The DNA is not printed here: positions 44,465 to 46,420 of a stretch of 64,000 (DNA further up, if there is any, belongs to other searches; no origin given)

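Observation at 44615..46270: Cys-rich paralog family (3 genes in the window): conserved zinc-ribbon-like ends, divergent CxxC-rich centre, each locus bracketed by palindromes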

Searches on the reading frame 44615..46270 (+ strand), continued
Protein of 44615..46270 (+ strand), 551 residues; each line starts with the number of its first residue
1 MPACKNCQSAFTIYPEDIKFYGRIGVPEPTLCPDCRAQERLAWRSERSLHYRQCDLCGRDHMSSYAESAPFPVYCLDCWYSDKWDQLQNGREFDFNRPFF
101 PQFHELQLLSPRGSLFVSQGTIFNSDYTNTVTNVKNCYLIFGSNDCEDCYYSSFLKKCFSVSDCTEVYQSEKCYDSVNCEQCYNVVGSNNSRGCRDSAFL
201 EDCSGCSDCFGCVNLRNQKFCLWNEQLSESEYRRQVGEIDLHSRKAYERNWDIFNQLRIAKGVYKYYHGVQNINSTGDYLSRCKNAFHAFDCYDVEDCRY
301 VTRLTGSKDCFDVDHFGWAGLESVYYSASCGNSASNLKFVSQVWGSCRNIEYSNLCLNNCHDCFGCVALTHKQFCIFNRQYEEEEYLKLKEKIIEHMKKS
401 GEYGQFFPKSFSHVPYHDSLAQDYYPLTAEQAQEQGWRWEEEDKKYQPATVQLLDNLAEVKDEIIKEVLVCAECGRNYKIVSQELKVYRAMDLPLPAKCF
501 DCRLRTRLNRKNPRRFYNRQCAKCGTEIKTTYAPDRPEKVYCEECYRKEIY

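Call 51: search_protein_families(library=pfam, alignment_id=A3, max_evalue=0.1)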
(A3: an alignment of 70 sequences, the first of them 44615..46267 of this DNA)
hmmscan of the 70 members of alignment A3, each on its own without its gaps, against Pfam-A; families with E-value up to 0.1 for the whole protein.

A. member 1, window:44615-46267:+ (551 aa): 3 families
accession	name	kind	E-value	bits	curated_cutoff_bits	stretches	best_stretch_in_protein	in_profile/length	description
PF23477.1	zf_Tbcl_2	-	7.9e-06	25.9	27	1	514-549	1-36/37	Probable treble clef zinc finger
PF00412.28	LIM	-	0.037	14.7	22.9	1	520-548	28-56/58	LIM domain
PF05443.17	ROS_MUCR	-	0.091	13.2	25.4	0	452-488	48-84/123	ROS/MUCR transcriptional regulator protein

B. families by the number of members that match (of 70 scanned): 22 families
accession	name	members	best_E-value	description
PF23477.1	zf_Tbcl_2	56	1.3e-07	Probable treble clef zinc finger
PF13451.12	zf_Tbcl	32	4.9e-09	Probable treble clef domain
PF09606.15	Med15_N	13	6.7e-05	ARC105/Med15 mediator subunit N-terminal KIX domain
PF00412.28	LIM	7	0.0081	LIM domain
PF21344.3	Zn_ribbon_LysW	3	0.0045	Alpha-aminoadipate carrier protein LysW-like, globular domain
PF17207.9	MCM_OB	3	0.029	MCM OB domain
PF05443.17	ROS_MUCR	3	0.041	ROS/MUCR transcriptional regulator protein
PF09723.15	Zn_ribbon_8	1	0.012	Zinc ribbon domain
PF10410.14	DnaB_bind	1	0.015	DnaB-helicase binding domain of primase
PF16953.11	PRORP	1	0.021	Protein-only RNase P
PF17736.7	Ig_C17orf99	1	0.026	C17orf99 Ig domain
PF20120.5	DUF6510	1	0.027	Family of unknown function (DUF6510)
PF13022.12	HTH_Tnp_1_2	1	0.036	Helix-turn-helix of insertion element transposase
PF25080.1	zf_RING-like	1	0.037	RING zinc finger-like domain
PF19108.5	DUF5795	1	0.042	Family of unknown function (DUF5795)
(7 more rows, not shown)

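Call 52: search_protein_families(library=padloc, proteins=[window:44615-46270:+], max_evalue=0.1)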
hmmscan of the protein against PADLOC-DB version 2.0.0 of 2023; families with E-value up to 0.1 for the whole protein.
window:44615-46270:+ (551 aa): 0 families

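Call 53: search_protein_families(library=phrogs, proteins=[window:44615-46270:+], max_evalue=0.1)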
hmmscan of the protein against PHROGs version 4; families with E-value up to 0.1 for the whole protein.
window:44615-46270:+ (551 aa): 3 families
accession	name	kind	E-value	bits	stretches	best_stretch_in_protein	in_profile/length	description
phrog_15341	-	unknown function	5.6e-06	26.9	2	132-221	52-139/276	-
phrog_4000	-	unknown function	0.016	16.2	0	515-546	10-41/102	-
phrog_36821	-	unknown function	0.074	14.2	0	207-250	43-83/104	-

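Call 55: fold_search(model_id=the predicted structure, library=viral)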
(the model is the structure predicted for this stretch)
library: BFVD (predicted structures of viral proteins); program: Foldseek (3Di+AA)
matches with E <= 10: 120; with E <= 0.001: 0
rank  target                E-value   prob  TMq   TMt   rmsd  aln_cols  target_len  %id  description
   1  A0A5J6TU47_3          5.8e-03  0.14  0.09  0.05  21.0       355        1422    6  (no name in the UniProt tables at hand)
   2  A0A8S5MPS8            2.7e-02  0.97  0.10  0.24   7.8       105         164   19  Putative zinc-ribbon domain protein [Siphoviridae sp. ctsIQ24]
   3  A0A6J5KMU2            5.8e-02  0.10  0.12  0.07  42.2       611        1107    7  Intramolecular chaperone auto-processing domain containing protein [uncultured Caudovirales phage]
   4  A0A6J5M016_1          6.7e-02  0.21  0.12  0.09  27.8       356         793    9  Peptidase S74 domain-containing protein [uncultured Caudovirales phage]
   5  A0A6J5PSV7            1.8e-01  0.13  0.10  0.23   9.4       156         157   12  Hexapeptide repeat [uncultured Caudovirales phage]
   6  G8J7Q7                2.1e-01  0.51  0.07  0.15   9.0        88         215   24  WhiB [Mycobacterium phage DotProduct]
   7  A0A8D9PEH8            4.0e-01  0.60  0.07  0.17  11.3        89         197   19  Uncharacterized protein [Bacteriophage sp.]
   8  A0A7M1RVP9            4.0e-01  0.33  0.07  0.18   9.0        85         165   20  HNH nuclease domain-containing protein [uncultured phage cr118_1]
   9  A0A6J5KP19            4.8e-01  0.03  0.07  0.12  13.2       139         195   11  WbbJ Acetyltransferase (Isoleucine patch superfamily) [uncultured Caudovirales phage]
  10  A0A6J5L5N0            5.0e-01  0.04  0.06  0.12  13.2       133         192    8  NeuD_NnaD, sugar O-acyltransferase, sialic acid O-acetyltransferase NeuD family [uncultured Caudovirales phage]
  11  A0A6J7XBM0            6.4e-01  0.18  0.07  0.13  15.3        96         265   14  C2H2-type domain-containing protein [uncultured Caudovirales phage]
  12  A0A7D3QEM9            6.7e-01  0.16  0.07  0.13  12.5       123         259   16  (no name in the UniProt tables at hand)
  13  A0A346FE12            8.1e-01  0.12  0.06  0.12  14.8       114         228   22  (no name in the UniProt tables at hand)
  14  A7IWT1                8.1e-01  0.01  0.05  0.07  20.7       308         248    6  Uncharacterized protein b406L [Paramecium bursaria Chlorella virus NY2A]
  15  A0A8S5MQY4            1.0e+00  0.30  0.06  0.25   9.7        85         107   21  Putative cytoplasmic protein [Caudovirales sp. ctqI92]
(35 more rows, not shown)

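Call 68: find_related_loci(query=A2, collection=viral_contigs, flank=6000)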
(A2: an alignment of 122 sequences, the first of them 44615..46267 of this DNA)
Query A2 (551 aa) in viral_contigs; peptide patterns used: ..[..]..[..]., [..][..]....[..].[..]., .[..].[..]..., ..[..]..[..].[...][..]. (x = any residue, [..] = any of these).
407 stretches matched a pattern; 10 encode a relative of the query (tblastn E <= 1e-3); 10 distinct loci.
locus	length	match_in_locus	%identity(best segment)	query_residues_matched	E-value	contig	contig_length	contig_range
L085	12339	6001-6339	36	124-217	2e-10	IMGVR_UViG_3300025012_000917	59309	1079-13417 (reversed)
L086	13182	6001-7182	31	129-222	4e-8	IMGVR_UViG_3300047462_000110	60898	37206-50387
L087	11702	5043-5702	23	132-391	8e-8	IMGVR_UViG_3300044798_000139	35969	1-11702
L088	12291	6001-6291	32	132-221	2e-7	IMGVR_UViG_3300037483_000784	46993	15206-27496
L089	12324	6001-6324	33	144-391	5e-7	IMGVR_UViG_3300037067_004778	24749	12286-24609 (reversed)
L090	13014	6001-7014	22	100-375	1e-6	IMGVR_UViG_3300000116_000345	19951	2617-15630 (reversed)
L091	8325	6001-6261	32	142-236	2e-6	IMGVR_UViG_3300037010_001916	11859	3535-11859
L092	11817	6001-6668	29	100-222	5e-6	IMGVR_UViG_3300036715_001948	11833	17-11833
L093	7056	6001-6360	30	132-238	6e-6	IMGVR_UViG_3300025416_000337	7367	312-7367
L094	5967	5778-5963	41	188-389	1e-5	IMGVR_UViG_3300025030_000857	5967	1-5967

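Call 72: search_protein_families(library=pfam, proteins=[L085:5911-6684:+, L086:5710-6561:+, L090:5992-6441:+, L090:6502-7053:+], max_evalue=0.1)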
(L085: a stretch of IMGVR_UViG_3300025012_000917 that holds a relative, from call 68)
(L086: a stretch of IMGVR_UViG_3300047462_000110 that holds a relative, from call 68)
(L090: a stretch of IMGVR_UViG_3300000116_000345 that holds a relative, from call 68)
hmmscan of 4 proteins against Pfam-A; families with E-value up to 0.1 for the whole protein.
L085:5911-6684:+ (257 aa): 0 families

L086:5710-6561:+ (283 aa): 0 families

L090:5992-6441:+ (149 aa): 0 families

L090:6502-7053:+ (183 aa): 0 families

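Call 73: search_protein_families(library=phrogs, proteins=[L085:5911-6684:+, L086:5710-6561:+, L090:5992-6441:+, L090:6502-7053:+], max_evalue=0.001)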
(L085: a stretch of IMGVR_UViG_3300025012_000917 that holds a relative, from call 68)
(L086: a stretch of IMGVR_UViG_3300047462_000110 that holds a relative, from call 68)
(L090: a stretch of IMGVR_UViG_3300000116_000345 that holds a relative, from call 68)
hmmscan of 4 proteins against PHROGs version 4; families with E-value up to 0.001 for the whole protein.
L085:5911-6684:+ (257 aa): 2 families
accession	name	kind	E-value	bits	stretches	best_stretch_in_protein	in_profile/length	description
phrog_31265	-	unknown function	4.3e-30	106.5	1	152-254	141-247/264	-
phrog_15341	-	unknown function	7.6e-24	85.5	1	38-168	27-156/276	-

L086:5710-6561:+ (283 aa): 2 families
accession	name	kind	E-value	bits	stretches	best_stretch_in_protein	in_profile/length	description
phrog_31265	-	unknown function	1.7e-25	91.4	1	176-283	142-251/264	-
phrog_15341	-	unknown function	9.2e-20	72.2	2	84-176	36-129/276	-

L090:5992-6441:+ (149 aa): 1 family
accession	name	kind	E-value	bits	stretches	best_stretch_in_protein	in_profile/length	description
phrog_15341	-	unknown function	9.9e-16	58.9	1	43-146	33-137/276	-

L090:6502-7053:+ (183 aa): 1 family
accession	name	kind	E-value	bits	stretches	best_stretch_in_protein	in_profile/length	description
phrog_15341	-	unknown function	2.8e-20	73.8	2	44-137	40-134/276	-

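Call 80: search_protein_families(library=pfam, proteins=[L007:4735-6975:+, L021:4660-6912:+], max_evalue=0.001)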
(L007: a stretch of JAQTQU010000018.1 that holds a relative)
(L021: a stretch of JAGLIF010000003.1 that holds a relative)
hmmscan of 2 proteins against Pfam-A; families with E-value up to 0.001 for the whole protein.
L007:4735-6975:+ (747 aa): 5 families
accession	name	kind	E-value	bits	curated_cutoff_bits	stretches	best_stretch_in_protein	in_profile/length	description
PF02534.20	T4SS-DNA_transf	-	5e-09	36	20.1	1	321-622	43-347/468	Type IV secretory system Conjugative DNA transfer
PF01935.23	DUF87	-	7.5e-08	33.2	23.2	1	322-374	14-68/220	Helicase HerA, central domain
PF10412.15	TrwB_AAD_bind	-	3.9e-05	23.2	20.5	1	329-641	14-312/387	Type IV secretion-system coupling protein DNA-binding domain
PF13401.12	AAA_22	-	0.00022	22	27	0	329-362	4-37/130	AAA domain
PF12696.13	TraG-D_C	-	0.00069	20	22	0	580-641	2-68/126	TraM recognition site of TraD and TraG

L021:4660-6912:+ (751 aa): 3 families
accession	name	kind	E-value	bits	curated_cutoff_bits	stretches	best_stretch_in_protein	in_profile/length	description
PF02534.20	T4SS-DNA_transf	-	9.1e-10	38.4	20.1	1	325-621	44-347/468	Type IV secretory system Conjugative DNA transfer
PF01935.23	DUF87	-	1.9e-07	31.9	23.2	1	317-458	10-126/220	Helicase HerA, central domain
PF12696.13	TraG-D_C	-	0.0004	20.7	22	1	579-637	2-65/126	TraM recognition site of TraD and TraG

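Call 85: find_encoding_contigs(protein=P0099, flank=6000, max_places=2)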
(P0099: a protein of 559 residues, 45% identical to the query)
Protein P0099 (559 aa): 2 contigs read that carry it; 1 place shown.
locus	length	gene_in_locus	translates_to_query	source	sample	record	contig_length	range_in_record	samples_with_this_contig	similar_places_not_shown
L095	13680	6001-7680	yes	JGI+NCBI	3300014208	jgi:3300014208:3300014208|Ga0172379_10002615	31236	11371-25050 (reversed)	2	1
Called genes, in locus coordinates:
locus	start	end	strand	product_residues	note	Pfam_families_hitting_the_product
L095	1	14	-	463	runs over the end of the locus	PF01926:MMR_HSR1, PF02421:FeoB_N, PF00009:GTP_EFTU (weak), PF01926:MMR_HSR1, PF02421:FeoB_N, PF04548:AIG1 (weak), PF00009:GTP_EFTU (weak), PF14714:KH_dom-like, +6 more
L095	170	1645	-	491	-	PF03816:LytR_cpsA_psr, PF13399:LytR_C (weak)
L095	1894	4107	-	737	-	-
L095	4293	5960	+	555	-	-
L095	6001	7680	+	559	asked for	-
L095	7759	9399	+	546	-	-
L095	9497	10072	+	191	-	-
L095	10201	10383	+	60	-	-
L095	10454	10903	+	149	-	PF00908:dTDP_sugar_isom, PF14667:Polysacc_synt_C (weak)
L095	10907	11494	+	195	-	PF01066:CDP-OH_P_transf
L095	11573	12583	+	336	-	PF01073:3Beta_HSD, PF01370:Epimerase, PF02719:Polysacc_synt_2, PF04321:RmlD_sub_bind, PF07993:NAD_binding_4, PF13460:NAD_binding_10, PF16363:GDP_Man_Dehyd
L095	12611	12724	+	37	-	-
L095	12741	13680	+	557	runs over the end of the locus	-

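Call 96: find_encoding_contigs(protein=P0108, flank=10000, max_places=1)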
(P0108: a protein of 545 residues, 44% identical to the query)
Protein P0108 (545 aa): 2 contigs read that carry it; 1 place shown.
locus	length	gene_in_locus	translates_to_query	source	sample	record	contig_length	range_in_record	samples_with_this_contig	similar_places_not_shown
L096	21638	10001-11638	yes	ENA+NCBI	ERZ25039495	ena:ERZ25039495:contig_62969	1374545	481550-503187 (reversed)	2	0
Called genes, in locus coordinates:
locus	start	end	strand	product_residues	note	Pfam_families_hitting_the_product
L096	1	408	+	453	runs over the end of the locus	PF04055:Radical_SAM, PF06968:BATS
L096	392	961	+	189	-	PF01058:Oxidored_q6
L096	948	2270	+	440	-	PF00374:NiFeSe_Hases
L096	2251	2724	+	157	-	PF13420:Acetyltransf_4 (weak), PF00583:Acetyltransf_1, PF13673:Acetyltransf_10, PF13508:Acetyltransf_7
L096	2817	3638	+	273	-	-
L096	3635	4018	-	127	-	-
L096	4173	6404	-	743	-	PF26449:DUF8128, PF02534:T4SS-DNA_transf, PF01935:DUF87 (weak), PF10412:TrwB_AAD_bind (weak)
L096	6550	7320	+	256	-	PF01978:TrmB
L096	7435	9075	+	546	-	-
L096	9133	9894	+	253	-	PF01978:TrmB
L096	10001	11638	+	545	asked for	-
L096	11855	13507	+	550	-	PF13451:zf_Tbcl (faint)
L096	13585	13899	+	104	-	-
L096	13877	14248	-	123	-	PF01475:FUR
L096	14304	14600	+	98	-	PF12838:Fer4_7 (faint), PF13187:Fer4_9 (faint), PF12797:Fer4_2 (weak), PF13237:Fer4_10 (faint), PF00037:Fer4 (weak), PF13370:Fer4_13, PF13459:Fer4_15, PF14697:Fer4_21 (weak), +1 more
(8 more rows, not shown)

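Call 97: find_encoding_contigs(protein=P0095, flank=10000, max_places=1)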
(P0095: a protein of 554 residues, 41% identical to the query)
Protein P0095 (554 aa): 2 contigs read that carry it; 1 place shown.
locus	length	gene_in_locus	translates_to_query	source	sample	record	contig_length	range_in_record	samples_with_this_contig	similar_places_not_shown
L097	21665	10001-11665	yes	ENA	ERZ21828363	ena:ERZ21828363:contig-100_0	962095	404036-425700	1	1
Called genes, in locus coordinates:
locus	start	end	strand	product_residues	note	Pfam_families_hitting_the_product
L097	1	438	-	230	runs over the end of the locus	-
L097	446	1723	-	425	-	PF00483:NTP_transferase, PF12804:NTP_transf_3, PF25087:GMPPB_C, PF00132:Hexapep (weak), PF25084:LbH_EIF2B (weak)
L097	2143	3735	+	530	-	PF13451:zf_Tbcl (faint)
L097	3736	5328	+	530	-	-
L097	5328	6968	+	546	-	-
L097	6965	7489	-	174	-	PF06210:DUF1003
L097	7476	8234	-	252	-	PF01978:TrmB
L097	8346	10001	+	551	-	-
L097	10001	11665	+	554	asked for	-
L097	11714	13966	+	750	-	PF26449:DUF8128, PF02534:T4SS-DNA_transf, PF01935:DUF87 (weak), PF10412:TrwB_AAD_bind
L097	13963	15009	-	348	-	-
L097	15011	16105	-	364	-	PF06849:DUF1246, PF06973:DUF1297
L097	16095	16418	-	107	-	-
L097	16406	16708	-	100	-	PF03091:CutA1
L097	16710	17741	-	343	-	PF06849:DUF1246, PF06973:DUF1297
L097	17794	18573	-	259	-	PF02673:BacA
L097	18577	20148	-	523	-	PF02142:MGS, PF01808:AICARFT_IMPCHas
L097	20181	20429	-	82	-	PF01809:YidD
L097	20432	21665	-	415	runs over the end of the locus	PF01476:LysM, PF01551:Peptidase_M23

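Call 98: find_encoding_contigs(protein=P0111, flank=10000, max_places=1)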
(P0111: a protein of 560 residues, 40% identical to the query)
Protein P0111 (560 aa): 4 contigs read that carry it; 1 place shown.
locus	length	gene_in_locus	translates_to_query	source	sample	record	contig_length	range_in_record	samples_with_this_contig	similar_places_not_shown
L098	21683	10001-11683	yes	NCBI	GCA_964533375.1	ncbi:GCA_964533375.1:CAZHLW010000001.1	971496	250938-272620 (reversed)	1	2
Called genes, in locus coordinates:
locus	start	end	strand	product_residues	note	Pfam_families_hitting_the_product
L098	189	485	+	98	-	PF13451:zf_Tbcl, PF23477:zf_Tbcl_2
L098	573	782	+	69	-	-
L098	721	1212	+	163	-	-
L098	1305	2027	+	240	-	PF01757:Acyl_transf_3 (faint), PF07786:HGSNAT_cat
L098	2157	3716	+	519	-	PF03816:LytR_cpsA_psr, PF13399:LytR_C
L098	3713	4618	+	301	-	-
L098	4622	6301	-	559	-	-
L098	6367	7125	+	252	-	PF00106:adh_short, PF01370:Epimerase, PF03435:Sacchrp_dh_NADP (faint), PF08659:KR, PF23441:SDR (weak), PF13561:adh_short_C2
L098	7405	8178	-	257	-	PF01978:TrmB (weak)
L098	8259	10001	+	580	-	-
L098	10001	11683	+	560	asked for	-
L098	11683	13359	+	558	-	-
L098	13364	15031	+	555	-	-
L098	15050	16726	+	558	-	-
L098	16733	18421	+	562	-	-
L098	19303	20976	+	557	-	PF13451:zf_Tbcl (weak)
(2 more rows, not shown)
